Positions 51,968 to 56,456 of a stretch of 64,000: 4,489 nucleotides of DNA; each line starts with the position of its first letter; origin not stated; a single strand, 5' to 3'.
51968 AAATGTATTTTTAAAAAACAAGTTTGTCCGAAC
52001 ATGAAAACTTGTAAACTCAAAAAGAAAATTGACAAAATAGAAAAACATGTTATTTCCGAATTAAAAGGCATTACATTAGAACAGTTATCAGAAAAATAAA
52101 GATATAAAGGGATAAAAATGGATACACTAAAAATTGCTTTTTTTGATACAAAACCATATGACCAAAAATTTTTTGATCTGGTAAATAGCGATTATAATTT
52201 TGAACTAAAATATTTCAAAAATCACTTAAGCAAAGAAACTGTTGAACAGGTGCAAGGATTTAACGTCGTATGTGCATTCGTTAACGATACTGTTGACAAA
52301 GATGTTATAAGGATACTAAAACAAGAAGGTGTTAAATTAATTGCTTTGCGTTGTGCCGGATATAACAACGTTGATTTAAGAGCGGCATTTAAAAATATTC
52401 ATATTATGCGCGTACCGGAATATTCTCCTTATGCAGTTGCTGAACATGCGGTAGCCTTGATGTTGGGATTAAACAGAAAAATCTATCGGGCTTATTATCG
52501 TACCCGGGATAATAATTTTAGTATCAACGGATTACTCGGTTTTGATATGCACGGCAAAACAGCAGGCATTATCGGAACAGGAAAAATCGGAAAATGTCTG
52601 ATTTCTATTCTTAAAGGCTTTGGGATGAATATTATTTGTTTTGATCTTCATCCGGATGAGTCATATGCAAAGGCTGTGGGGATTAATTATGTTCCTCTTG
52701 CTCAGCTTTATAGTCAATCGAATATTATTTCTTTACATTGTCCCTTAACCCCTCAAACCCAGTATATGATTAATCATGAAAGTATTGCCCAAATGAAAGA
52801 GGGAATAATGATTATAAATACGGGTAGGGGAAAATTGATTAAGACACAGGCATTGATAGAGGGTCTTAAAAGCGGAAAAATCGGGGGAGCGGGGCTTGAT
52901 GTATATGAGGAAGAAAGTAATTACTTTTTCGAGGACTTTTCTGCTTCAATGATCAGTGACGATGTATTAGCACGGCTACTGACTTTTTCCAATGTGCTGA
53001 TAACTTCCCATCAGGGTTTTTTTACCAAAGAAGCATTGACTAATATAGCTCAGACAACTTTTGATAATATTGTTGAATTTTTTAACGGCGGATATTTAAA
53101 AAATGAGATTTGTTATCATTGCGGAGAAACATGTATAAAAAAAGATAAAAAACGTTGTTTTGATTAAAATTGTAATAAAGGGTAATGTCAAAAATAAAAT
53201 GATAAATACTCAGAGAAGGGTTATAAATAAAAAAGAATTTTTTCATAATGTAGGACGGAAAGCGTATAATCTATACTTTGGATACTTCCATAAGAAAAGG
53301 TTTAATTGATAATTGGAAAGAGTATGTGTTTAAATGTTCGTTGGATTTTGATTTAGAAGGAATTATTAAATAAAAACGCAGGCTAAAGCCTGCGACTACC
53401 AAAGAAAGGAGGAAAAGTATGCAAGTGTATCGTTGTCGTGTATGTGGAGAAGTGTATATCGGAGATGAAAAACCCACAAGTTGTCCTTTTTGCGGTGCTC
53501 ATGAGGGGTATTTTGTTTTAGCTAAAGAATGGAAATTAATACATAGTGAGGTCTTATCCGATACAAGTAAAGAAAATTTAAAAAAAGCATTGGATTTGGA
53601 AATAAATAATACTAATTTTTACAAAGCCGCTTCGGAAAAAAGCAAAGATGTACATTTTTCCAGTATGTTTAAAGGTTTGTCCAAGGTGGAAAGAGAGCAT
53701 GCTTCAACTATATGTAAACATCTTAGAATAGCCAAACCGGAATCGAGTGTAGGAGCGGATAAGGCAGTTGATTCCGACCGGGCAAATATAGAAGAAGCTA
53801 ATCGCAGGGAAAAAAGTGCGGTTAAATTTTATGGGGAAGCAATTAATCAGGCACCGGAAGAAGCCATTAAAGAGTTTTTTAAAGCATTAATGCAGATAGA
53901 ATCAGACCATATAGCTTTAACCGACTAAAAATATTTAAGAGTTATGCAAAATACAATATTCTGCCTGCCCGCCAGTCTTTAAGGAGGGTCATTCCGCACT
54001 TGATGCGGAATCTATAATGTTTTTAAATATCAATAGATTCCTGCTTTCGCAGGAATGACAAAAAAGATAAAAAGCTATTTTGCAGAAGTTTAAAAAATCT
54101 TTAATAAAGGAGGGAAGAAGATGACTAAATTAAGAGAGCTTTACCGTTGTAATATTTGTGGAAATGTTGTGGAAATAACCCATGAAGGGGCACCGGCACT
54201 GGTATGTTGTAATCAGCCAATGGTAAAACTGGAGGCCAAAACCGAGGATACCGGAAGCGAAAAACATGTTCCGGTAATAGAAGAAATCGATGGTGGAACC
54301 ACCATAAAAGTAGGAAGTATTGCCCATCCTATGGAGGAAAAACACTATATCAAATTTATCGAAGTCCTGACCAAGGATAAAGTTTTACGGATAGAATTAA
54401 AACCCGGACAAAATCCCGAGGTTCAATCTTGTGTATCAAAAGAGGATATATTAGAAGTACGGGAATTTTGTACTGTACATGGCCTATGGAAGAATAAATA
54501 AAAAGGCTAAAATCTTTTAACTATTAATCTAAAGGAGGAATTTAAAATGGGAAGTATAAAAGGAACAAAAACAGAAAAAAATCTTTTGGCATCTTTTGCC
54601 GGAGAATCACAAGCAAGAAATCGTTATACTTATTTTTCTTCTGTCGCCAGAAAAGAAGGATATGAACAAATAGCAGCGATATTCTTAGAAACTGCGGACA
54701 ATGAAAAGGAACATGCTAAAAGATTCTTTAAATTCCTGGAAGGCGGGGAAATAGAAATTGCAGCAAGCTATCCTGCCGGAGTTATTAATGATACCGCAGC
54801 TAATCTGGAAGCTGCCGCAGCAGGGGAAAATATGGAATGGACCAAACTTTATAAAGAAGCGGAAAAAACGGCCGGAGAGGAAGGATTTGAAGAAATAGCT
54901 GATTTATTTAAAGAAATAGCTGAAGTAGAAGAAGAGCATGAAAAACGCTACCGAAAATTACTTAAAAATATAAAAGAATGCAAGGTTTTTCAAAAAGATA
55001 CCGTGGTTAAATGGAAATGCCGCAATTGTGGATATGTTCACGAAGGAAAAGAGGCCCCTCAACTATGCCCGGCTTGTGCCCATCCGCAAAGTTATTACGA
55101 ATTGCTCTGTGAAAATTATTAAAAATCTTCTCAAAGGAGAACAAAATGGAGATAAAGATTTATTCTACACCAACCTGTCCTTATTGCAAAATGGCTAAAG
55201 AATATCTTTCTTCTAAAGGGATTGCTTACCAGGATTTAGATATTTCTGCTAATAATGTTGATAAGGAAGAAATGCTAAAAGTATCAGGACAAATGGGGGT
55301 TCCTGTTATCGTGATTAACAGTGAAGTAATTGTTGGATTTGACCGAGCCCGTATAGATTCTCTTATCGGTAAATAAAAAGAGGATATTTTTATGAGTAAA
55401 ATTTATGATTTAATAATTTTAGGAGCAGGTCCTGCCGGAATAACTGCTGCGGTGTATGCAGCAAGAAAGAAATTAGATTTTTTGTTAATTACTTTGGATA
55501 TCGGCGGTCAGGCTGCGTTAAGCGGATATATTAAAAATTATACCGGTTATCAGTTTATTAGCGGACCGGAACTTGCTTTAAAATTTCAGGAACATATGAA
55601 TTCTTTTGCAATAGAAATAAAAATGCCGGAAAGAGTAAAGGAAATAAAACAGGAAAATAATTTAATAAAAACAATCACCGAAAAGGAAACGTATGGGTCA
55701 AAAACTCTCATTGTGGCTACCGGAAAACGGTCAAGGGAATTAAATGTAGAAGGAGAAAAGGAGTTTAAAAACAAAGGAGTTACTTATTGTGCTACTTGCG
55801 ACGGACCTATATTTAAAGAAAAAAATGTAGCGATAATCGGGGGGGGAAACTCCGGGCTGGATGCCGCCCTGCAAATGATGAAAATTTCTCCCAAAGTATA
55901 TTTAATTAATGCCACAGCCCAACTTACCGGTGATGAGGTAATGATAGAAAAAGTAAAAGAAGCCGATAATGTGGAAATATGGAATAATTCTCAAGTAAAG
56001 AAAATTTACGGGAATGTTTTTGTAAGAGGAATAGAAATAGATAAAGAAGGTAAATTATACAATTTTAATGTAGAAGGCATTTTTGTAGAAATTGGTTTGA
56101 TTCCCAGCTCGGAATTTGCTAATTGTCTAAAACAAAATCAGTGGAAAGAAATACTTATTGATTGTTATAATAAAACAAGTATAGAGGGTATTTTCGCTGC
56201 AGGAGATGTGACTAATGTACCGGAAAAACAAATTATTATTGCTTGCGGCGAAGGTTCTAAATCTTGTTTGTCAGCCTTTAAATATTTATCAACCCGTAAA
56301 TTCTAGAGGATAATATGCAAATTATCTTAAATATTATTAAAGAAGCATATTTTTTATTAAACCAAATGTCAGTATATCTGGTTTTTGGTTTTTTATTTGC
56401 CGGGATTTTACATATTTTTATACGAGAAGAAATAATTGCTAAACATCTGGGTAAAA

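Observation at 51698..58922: Compact oxidative-stress island headed by an Fe-S Rrf2 regulator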

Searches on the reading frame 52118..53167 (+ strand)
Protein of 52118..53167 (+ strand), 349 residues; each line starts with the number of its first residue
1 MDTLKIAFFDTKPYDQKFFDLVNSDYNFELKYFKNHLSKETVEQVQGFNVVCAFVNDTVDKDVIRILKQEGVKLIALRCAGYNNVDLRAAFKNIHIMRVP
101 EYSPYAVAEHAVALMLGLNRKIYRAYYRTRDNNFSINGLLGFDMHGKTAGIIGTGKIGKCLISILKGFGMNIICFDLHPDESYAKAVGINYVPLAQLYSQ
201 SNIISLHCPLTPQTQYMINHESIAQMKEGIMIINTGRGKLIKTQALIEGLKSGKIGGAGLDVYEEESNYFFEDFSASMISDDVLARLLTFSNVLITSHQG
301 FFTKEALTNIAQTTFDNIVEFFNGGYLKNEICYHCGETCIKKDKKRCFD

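Call 3: search_protein_families(library=pfam, proteins=[window:52118-53167:+], max_evalue=0.01)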
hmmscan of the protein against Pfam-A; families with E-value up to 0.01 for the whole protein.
window:52118-53167:+ (349 aa): 6 families
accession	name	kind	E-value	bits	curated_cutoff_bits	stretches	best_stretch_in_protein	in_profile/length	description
PF02826.25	2-Hacid_dh_C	-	1.1e-52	178.4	25.1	1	112-300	1-178/178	D-isomer specific 2-hydroxyacid dehydrogenase, NAD binding domain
PF00389.36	2-Hacid_dh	-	1e-30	106.6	24.6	1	6-331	1-133/134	D-isomer specific 2-hydroxyacid dehydrogenase, catalytic domain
PF00670.27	AdoHcyase_NAD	-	0.00093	19.8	27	1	144-237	21-111/162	S-adenosyl-L-homocysteine hydrolase, NAD binding domain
PF07991.19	KARI_N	-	0.0021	18.1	20.6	0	144-232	2-91/165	Acetohydroxy acid isomeroreductase, NADPH-binding domain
PF03446.21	NAD_binding_2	-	0.0031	18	21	1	150-252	3-109/161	NAD binding domain of 6-phosphogluconate dehydrogenase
PF00107.32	ADH_zinc_N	-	0.0066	16.8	31.8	0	157-192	2-38/129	Zinc-binding dehydrogenase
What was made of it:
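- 52118..53167 (+): D-isomer-specific 2-hydroxyacid dehydrogenase (LdhA-like) with a C-terminal CxxCxxxCx7C tail. PF02826 and PF00389 (call 3).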

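Call 12: search_protein_families(library=ncbifam, proteins=[window:52118-53167:+], max_evalue=0.001)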
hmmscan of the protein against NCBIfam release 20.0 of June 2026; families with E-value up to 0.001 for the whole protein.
window:52118-53167:+ (349 aa): 23 families
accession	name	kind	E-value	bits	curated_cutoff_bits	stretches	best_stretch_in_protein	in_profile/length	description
NF000492.1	vanH_gen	exception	8.1e-68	228.8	540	1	9-321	4-310/312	D-lactate dehydrogenase VanH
TIGR01327.1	PGDH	equivalog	5.2e-59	200.4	454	1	23-329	16-308/525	phosphoglycerate dehydrogenase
NF006374.0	PRK08605.1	subfamily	1.7e-58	198.3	356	1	5-326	3-326/332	D-lactate dehydrogenase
NF000371.1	vanH_Agroup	exception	1.8e-55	188.4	700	1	59-321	59-315/322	VanH-A/VanH-Pt family D-lactate dehydrogenase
NF009127.0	PRK12480.1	equivalog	4.5e-55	186.9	579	1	5-325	3-323/330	D-lactate dehydrogenase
NF009714.1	PRK13243.1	equivalog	4.8e-55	187.2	455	1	16-324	13-315/332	glyoxylate reductase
NF000151.1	vanH-Ac1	exception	1.3e-51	176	750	1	37-324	68-350/351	D-lactate dehydrogenase VanH-Ac1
NF000128.1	vanH-Sc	exception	1.6e-50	172.2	650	1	26-321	41-330/337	D-lactate dehydrogenase VanH-Sc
NF000004.1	vanH-D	exception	1.2e-49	169.2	550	1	5-321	6-316/323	D-lactate dehydrogenase VanH-D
NF000112.1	vanH-Amyco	exception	3.7e-49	167.8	625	1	38-321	62-339/348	VanH-AOV family D-lactate dehydrogenase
NF005069.0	PRK06487.1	equivalog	9.9e-47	159.5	448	1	5-325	5-314/320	2-hydroxyacid dehydrogenase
NF005387.0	PRK06932.1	equivalog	2e-44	151.9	492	1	4-323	2-311/314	2-hydroxyacid dehydrogenase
NF008759.0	PRK11790.1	equivalog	1.3e-43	149.2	404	1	28-326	33-321/410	phosphoglycerate dehydrogenase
NF006263.0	PRK08410.1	equivalog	7.8e-40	137.2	389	1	5-324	2-309/311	D-2-hydroxyacid dehydrogenase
NF011938.0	PRK15409.1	equivalog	7.9e-37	127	492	1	55-330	52-317/324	glyoxylate/hydroxypyruvate reductase GhrB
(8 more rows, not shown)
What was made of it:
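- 52118..53167 (+): Below the D-LDH cut-offs (call 12).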

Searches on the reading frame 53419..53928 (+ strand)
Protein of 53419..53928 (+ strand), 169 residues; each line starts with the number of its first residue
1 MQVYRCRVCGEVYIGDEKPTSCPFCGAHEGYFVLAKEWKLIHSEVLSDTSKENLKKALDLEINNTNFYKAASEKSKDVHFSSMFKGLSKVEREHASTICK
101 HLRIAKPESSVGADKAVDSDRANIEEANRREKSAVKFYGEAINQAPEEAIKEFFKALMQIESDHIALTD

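Call 3: search_protein_families(library=pfam, proteins=[window:53419-53928:+], max_evalue=0.01)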
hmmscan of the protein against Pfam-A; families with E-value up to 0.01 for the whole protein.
window:53419-53928:+ (169 aa): 7 families
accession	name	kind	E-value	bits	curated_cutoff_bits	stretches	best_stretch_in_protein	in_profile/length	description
PF21349.2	RUBY_RBDX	-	1.6e-09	37.5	26.5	1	4-32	1-29/30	Rubrerythrin, rubredoxin-like domain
PF02915.23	Rubrerythrin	-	2.2e-09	38.3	22.8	1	52-164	1-129/137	Rubrerythrin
PF09537.16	DUF2383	-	2.5e-05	24.8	30.8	0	52-105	4-57/111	Domain of unknown function (DUF2383)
PF23458.2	DUF7130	-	0.0002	21.6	35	1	3-33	53-84/89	Domain of unknown function (DUF7130)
PF13668.12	Ferritin_2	-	0.00045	20.8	24.7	1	54-167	6-131/138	Ferritin-like domain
PF22277.2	EncFtn-like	-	0.0015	18.7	27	0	54-108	19-73/85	EncFtn-like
PF00210.30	Ferritin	-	0.0065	16.8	24.5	0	52-165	2-129/142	Ferritin-like domain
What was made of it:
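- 53419..53928 (+): Reverse-rubrerythrin-like protein: N-terminal rubredoxin-like domain and C-terminal diiron four-helix domain. PF21349 at residues 4-32 and PF02915 at residues 52-164 (call 3).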

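Call 12: search_protein_families(library=ncbifam, proteins=[window:53419-53928:+], max_evalue=0.001)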
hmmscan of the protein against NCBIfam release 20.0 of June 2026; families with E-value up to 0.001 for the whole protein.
window:53419-53928:+ (169 aa): 5 families
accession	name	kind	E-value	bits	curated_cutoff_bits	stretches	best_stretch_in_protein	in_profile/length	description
NF009413.0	PRK12775.1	equivalog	3.1e-10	38.5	1895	1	4-167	822-990/1006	putative trifunctional 2-polyprenylphenol hydroxylase/glutamate synthase subunit beta/ferritin domain-containing protein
NF045767.1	RuberyRbr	equivalog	2.4e-08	34.2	200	1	3-37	158-192/194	rubrerythrin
NF045676.1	FeExpMbfA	equivalog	1.3e-07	31.3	450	0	55-110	101-155/318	iron exporter MbfA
NF045720.1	rubredox_RCKP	subfamily_domain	2.3e-05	23.9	45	1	1-30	1-30/34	RCKP-type rubredoxin-like domain-containing protein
NF058679.1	EncB_fam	subfamily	4.1e-05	23.6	90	0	54-114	25-85/117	encapsulin nanocompartment ferritin-likeEncB family encapsulin nanocompartment ferritin-like cargo protein cargo protein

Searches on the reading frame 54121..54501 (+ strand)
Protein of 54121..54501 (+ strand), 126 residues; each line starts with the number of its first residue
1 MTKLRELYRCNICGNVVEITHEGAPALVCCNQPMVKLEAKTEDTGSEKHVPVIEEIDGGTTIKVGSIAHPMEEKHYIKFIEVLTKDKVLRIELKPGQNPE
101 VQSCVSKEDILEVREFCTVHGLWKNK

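Call 3: search_protein_families(library=pfam, proteins=[window:54121-54501:+], max_evalue=0.01)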
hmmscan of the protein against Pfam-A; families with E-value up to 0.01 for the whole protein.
window:54121-54501:+ (126 aa): 2 families
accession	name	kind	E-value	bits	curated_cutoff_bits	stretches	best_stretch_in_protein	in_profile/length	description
PF01880.24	Desulfoferrodox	-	1.2e-19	71.1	22.2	1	42-125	2-97/98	Desulfoferrodoxin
PF06397.17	Desulfoferrod_N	-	4.9e-17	61.7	23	1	4-37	3-36/36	Desulfoferrodoxin, N-terminal domain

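Call 12: search_protein_families(library=ncbifam, proteins=[window:54121-54501:+], max_evalue=0.001)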
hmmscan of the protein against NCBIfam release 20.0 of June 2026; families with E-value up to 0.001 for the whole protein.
window:54121-54501:+ (126 aa): 3 families
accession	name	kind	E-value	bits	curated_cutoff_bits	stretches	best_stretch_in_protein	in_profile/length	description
TIGR00320.1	dfx_rbo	equivalog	2.4e-49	166.7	146.9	1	1-125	1-124/125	desulfoferrodoxin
TIGR00332.1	neela_ferrous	domain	2.3e-21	76.2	61.9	1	40-125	1-100/107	desulfoferrodoxin ferrous iron-binding domain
TIGR00319.1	desulf_FeS4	domain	1.5e-15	56.5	36.05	1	1-34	1-34/34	desulfoferrodoxin FeS4 iron-binding domain-containing protein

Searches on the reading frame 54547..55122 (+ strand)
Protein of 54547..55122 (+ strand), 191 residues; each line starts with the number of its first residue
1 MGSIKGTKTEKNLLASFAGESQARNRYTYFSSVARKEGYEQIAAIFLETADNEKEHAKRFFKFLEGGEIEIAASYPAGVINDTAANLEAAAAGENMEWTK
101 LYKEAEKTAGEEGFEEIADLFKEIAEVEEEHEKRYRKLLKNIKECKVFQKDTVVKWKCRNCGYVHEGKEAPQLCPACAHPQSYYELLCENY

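Call 3: search_protein_families(library=pfam, proteins=[window:54547-55122:+], max_evalue=0.01)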
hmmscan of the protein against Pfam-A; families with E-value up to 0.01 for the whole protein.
window:54547-55122:+ (191 aa): 6 families
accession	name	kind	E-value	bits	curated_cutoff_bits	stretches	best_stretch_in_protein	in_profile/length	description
PF02915.23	Rubrerythrin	-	2.1e-29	103.1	22.8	1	11-139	1-137/137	Rubrerythrin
PF21349.2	RUBY_RBDX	-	1e-14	54.1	26.5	1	156-185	1-30/30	Rubrerythrin, rubredoxin-like domain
PF00210.30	Ferritin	-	1.7e-12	47.9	24.5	1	12-143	3-140/142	Ferritin-like domain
PF23458.2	DUF7130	-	0.00034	20.9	35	1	117-182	17-81/89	Domain of unknown function (DUF7130)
PF03232.19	COQ7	-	0.0018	18.4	23.5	0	14-97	8-89/169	Ubiquinone biosynthesis protein COQ7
PF11553.14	DUF3231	-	0.0061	16.6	29.6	0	16-86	24-91/165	Protein of unknown function (DUF3231)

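Call 12: search_protein_families(library=ncbifam, proteins=[window:54547-55122:+], max_evalue=0.001)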
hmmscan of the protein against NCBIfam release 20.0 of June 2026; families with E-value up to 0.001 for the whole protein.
window:54547-55122:+ (191 aa): 5 families
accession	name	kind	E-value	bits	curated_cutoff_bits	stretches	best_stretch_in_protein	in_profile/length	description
NF045767.1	RuberyRbr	equivalog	4.1e-92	307.6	200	1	1-191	1-194/194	rubrerythrin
NF045783.1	Nigrythrn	equivalog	1.7e-20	74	340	1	8-184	28-199/202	nigerythrin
NF045720.1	rubredox_RCKP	subfamily_domain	1.5e-06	27.7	45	1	156-182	4-30/34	RCKP-type rubredoxin-like domain-containing protein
NF008756.0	PRK11788.1-4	equivalog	0.00016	20.8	474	1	45-178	253-375/389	lipopolysaccharide assembly protein LapB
NF045676.1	FeExpMbfA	equivalog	0.0002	20.9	450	0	94-142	106-151/318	iron exporter MbfA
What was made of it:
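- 54547..55122 (+): Rubrerythrin. NF045767 307.6 > 200 (call 12).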

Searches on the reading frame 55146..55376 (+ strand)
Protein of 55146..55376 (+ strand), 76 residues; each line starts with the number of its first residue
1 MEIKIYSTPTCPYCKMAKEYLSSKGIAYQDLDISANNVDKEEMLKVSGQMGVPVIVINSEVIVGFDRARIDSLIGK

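Call 3: search_protein_families(library=pfam, proteins=[window:55146-55376:+], max_evalue=0.01)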
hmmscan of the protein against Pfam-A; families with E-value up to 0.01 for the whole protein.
window:55146-55376:+ (76 aa): 7 families
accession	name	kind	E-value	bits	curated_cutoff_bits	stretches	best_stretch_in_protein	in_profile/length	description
PF00462.30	Glutaredoxin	-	2.5e-20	72.9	22.9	1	3-62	1-60/60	Glutaredoxin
PF13417.12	GST_N_3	-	3.5e-07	30.9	22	1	6-63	2-58/75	Glutathione S-transferase, N-terminal domain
PF13192.12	Thioredoxin_3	-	2e-06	28.2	24.8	1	1-62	1-60/76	Thioredoxin domain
PF05768.20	Glrx-like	-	3.2e-06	27.8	26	1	3-59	2-57/77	Glutaredoxin-like domain (DUF836)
PF13409.12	GST_N_2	-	0.001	20.1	25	1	10-65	1-60/70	Glutathione S-transferase, N-terminal domain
PF01323.26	DSBA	-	0.0017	18.6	25.6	0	3-28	2-27/191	DSBA-like thioredoxin domain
PF03960.21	ArsC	-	0.0078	16.9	24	0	6-71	1-77/79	ArsC family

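Call 12: search_protein_families(library=ncbifam, proteins=[window:55146-55376:+], max_evalue=0.001)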
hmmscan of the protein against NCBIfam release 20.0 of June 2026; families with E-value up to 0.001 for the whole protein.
window:55146-55376:+ (76 aa): 20 families
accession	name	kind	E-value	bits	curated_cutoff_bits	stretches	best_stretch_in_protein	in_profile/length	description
TIGR02196.1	GlrX_YruB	hypoth_equivalog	9.2e-30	103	88.55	1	3-74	2-73/74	glutaredoxin-like protein, YruB-family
NF041212.1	Uxx_star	subfamily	2.5e-20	72.5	66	1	3-67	1-66/70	Uxx-star family glutaredoxin-like (seleno)protein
NF007923.0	PRK10638.1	equivalog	1.7e-18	66.5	129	1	2-66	3-67/83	glutaredoxin 3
TIGR02181.1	GRX_bact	equivalog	1.1e-16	60.8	90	1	3-66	1-65/80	glutaredoxin 3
TIGR02194.1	GlrX_NrdH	subfamily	6.4e-15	55.1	85.75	1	3-73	1-71/72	glutaredoxin-like protein NrdH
NF041211.1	gluta_UXX_star_2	equivalog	1.6e-13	50.4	100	1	4-66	2-65/71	UXX-star (seleno)protein family 2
NF041114.2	gluta_UXX_star_1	equivalog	2.3e-13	50.2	72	1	3-66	1-65/70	UXX-star selenoprotein family 1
NF045501.1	HUGP_GUXX-star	exception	1.1e-12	47.9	325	1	3-66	167-231/236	HUGP/GUXX-star fusion selenoprotein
TIGR02190.1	GlrX-dom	hypoth_equivalog_domain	1.8e-11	43.8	99.3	1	3-67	10-73/79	glutaredoxin-family domain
TIGR02200.1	GlrX_actino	hypoth_equivalog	3.1e-11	43.5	89.5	1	3-56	2-56/77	mycoredoxin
TIGR02180.1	GRX_euk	equivalog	1.7e-09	37.7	87.25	1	4-66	2-69/84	glutaredoxin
NF047338.1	gluta_UXX_star_3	exception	1.8e-09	37.5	97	1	4-63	2-62/70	UXX-star (seleno)protein family 3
TIGR00411.1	redox_disulf_1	equivalog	4.4e-09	36.3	92.75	1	2-63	2-66/82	MJ0307 family thioredoxin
TIGR02187.2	PDO_seleno_TRX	equivalog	1.1e-08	34.8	185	1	1-61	130-191/209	protein disulfide oxidoreductase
TIGR01617.1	arsC_related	subfamily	2.4e-08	34.2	75.05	1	3-46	1-44/117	Spx/MgsR family RNA polymerase-binding regulatory protein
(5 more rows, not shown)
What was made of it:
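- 55146..55376 (+): Glutaredoxin-like protein, YruB family, CPYC. TIGR02196 103 > 88.55 (call 12).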

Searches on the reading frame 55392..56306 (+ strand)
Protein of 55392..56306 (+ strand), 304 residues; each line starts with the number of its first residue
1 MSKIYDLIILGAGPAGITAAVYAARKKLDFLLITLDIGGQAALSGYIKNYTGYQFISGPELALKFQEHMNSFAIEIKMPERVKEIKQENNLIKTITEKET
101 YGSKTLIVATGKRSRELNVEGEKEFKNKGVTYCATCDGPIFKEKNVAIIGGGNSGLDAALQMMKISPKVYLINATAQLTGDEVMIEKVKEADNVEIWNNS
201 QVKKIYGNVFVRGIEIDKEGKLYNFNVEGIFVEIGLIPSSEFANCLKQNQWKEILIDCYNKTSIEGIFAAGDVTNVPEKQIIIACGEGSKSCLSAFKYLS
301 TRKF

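Call 3: search_protein_families(library=pfam, proteins=[window:55392-56306:+], max_evalue=0.01)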
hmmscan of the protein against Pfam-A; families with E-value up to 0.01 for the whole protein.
window:55392-56306:+ (304 aa): 13 families
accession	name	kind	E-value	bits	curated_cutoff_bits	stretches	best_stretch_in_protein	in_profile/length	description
PF07992.20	Pyr_redox_2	-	2.8e-43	148.9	26.1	1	5-278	1-282/291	Pyridine nucleotide-disulphide oxidoreductase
PF13738.12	Pyr_redox_3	-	1.4e-25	90.6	30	1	55-271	77-305/305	Pyridine nucleotide-disulphide oxidoreductase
PF03486.20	HI0933_like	-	2.5e-10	40.7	50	0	6-33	2-29/244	HI0933-like protein Rossmann domain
PF00070.33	Pyr_redox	-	6.4e-10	39.9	22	1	145-209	1-70/82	Pyridine nucleotide-disulphide oxidoreductase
PF01134.28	GIDA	-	1.1e-08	35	22.1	1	6-41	1-36/391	Glucose inhibited division protein A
PF12831.13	FAD_oxidored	-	1.8e-08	34.6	27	1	6-41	1-38/416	FAD dependent oxidoreductase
PF01946.23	Thi4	-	2.3e-07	30.7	26.2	1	5-46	18-62/235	Thi4 family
PF00890.30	FAD_binding_2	-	1.8e-06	27.8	20.4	0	6-36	1-31/414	FAD binding domain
PF13450.12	NAD_binding_8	-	1.3e-05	25.8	21.9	1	9-64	1-54/68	NAD(P)-binding Rossmann-like domain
PF01266.30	DAO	-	1.6e-05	25.1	27.9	0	6-39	1-35/353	FAD dependent oxidoreductase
PF05834.18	Lycopene_cycl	-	0.00012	21.8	23.4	0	146-182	2-42/380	Lycopene cyclase protein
PF01262.27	AlaDh_PNT_C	-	0.0037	17.1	23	0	141-176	26-61/214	Alanine dehydrogenase/PNT, C-terminal domain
PF13434.12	Lys_Orn_oxgnase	-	0.0073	15.9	21.3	0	94-168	139-213/339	L-lysine 6-monooxygenase/L-ornithine 5-monooxygenase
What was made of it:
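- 55392..56306 (+): Low-Mr TrxR/AhpF-C-like flavoprotein disulfide reductase (CATC), the probable partner of the Grx-like protein. PF07992 (call 3).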

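Call 12: search_protein_families(library=ncbifam, proteins=[window:55392-56306:+], max_evalue=0.001)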
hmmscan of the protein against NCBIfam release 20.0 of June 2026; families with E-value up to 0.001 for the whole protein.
window:55392-56306:+ (304 aa): 83 families (the best 25 are shown)
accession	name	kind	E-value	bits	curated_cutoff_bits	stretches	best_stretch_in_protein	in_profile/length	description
TIGR03140.1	AhpF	equivalog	3.9e-93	312.7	502.9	1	3-299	211-512/515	alkyl hydroperoxide reductase subunit F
TIGR01292.1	TRX_reduct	equivalog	5.1e-84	281.6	343.45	1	5-299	1-300/300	thioredoxin-disulfide reductase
TIGR03143.1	AhpF_homolog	hypoth_equivalog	6.8e-55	186.7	687.65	1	1-302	1-311/555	putative alkyl hydroperoxide reductase F subunit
NF007614.0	PRK10262.1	equivalog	1e-44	153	644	1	3-300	5-315/321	thioredoxin-disulfide reductase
TIGR04018.1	Bthiol_YpdA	hypoth_equivalog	3.1e-20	72.2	339.9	1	66-276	77-291/316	YpdA family putative bacillithiol disulfide reductase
TIGR03385.1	CoA_CoA_reduc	equivalog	5e-18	65.1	578.8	1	7-276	2-285/439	CoA-disulfide reductase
TIGR01350.1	lipoamide_DH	equivalog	5.7e-18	64.9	408.8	2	91-276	120-311/461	dihydrolipoyl dehydrogenase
NF004945.0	PRK06292.2-3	equivalog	2.6e-17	62.9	494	1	83-274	113-305/457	dihydrolipoyl dehydrogenase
TIGR02053.1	MerA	equivalog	7.4e-17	61.5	454.45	1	88-293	115-326/465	mercury(II) reductase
NF007123.0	PRK09564.1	equivalog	4.8e-15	55.2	458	1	7-277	3-287/444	CoA-disulfide reductase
NF040505.1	ArsO_flavin_mono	equivalog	1.5e-14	54.2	425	1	67-183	82-200/346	ArsO family NAD(P)H-dependent flavin-containing monooxygenase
NF009409.0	PRK12770.1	subfamily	9.3e-14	51.2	343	1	129-302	159-353/360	putative glutamate synthase subunit beta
NF004943.0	PRK06292.2-1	equivalog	1.1e-13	50.7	432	1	63-274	88-308/456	dihydrolipoyl dehydrogenase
NF004991.0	PRK06370.1-3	subfamily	6.8e-13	48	620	1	104-274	166-342/509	FAD-containing oxidoreductase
NF046103.1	NOXase_Strep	equivalog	1.1e-12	47.7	600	2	144-276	148-283/442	H2O-forming NADH oxidase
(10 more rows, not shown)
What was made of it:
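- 55392..56306 (+): TIGR01292 281.6 < 343.45 (call 12).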
